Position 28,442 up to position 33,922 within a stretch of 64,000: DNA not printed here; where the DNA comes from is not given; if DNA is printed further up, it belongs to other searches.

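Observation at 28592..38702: Giant IPT/TIG-repeat gene split in two by a near-perfect internal segmental duplication plus a 449-bp deletion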

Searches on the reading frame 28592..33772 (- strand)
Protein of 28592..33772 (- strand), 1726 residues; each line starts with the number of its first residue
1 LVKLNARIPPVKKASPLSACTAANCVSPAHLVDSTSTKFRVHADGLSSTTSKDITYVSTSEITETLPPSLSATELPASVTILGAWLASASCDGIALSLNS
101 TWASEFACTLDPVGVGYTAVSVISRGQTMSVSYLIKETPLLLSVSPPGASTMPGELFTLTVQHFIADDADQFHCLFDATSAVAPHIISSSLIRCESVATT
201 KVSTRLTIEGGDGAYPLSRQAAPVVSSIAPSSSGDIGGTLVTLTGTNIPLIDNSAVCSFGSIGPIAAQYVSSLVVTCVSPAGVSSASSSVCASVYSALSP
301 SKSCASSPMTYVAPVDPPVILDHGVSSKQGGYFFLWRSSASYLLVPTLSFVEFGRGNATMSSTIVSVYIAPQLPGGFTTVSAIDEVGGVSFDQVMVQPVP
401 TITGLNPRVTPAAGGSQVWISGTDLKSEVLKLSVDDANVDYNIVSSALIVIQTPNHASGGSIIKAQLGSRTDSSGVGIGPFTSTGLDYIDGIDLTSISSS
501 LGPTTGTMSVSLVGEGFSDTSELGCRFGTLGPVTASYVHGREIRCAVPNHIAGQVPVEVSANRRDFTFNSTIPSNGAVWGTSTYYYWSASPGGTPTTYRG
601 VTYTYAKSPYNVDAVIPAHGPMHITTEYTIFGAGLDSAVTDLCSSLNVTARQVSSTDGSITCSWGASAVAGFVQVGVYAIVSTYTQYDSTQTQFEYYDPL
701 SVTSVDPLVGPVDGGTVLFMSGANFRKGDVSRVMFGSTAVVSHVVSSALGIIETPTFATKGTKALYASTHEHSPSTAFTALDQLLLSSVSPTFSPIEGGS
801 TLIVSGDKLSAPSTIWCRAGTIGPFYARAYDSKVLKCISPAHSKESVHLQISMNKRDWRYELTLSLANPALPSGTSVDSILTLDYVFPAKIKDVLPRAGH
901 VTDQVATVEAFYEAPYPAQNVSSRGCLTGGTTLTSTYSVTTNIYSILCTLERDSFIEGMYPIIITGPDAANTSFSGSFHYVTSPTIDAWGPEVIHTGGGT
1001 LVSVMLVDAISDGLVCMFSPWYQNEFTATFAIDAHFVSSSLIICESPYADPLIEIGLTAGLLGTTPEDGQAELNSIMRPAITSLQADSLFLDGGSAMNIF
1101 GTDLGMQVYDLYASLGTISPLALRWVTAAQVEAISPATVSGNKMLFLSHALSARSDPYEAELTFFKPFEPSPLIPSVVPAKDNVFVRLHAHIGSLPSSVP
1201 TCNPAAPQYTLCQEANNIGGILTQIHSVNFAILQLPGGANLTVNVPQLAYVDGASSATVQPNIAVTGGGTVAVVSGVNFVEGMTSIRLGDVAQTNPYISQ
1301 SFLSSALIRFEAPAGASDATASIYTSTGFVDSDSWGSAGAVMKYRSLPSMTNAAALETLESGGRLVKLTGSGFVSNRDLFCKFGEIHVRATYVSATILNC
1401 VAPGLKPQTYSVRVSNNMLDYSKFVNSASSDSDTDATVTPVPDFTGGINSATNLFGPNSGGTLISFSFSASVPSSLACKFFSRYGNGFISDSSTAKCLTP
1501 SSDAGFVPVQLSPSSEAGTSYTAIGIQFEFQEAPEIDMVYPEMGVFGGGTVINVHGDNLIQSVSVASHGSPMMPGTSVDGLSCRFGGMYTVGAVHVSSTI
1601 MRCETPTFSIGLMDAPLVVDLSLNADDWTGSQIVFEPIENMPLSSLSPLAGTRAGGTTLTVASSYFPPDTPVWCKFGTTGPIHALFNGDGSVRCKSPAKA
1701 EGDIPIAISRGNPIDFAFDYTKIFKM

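Call 4: search_protein_families(library=pfam, proteins=[window:28592-33772:-], max_evalue=0.01)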
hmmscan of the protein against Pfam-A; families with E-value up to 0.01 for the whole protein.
window:28592-33772:- (1726 aa): 2 families
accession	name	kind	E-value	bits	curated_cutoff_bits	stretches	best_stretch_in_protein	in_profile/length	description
PF01833.30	TIG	-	2.5e-78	258.5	20.9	9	400-481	1-82/84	IPT/TIG domain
PF20144.5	TIG_SUH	-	0.00013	22.5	24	0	1363-1410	15-60/94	TIG domain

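Call 48: search_protein_families(library=pfam, proteins=[P0114], max_evalue=0.01)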
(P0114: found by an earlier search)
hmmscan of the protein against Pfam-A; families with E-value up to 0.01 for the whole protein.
P0114 (3513 aa): 3 families
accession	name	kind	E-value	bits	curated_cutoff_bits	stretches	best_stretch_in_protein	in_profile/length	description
PF01833.30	TIG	-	1.5e-172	560.5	20.9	20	482-553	2-75/84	IPT/TIG domain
PF17960.7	TIG_plexin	-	3.8e-17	62.4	22.7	0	1262-1302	13-52/89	TIG domain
PF20144.5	TIG_SUH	-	5.4e-07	30.1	24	0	3150-3197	15-60/94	TIG domain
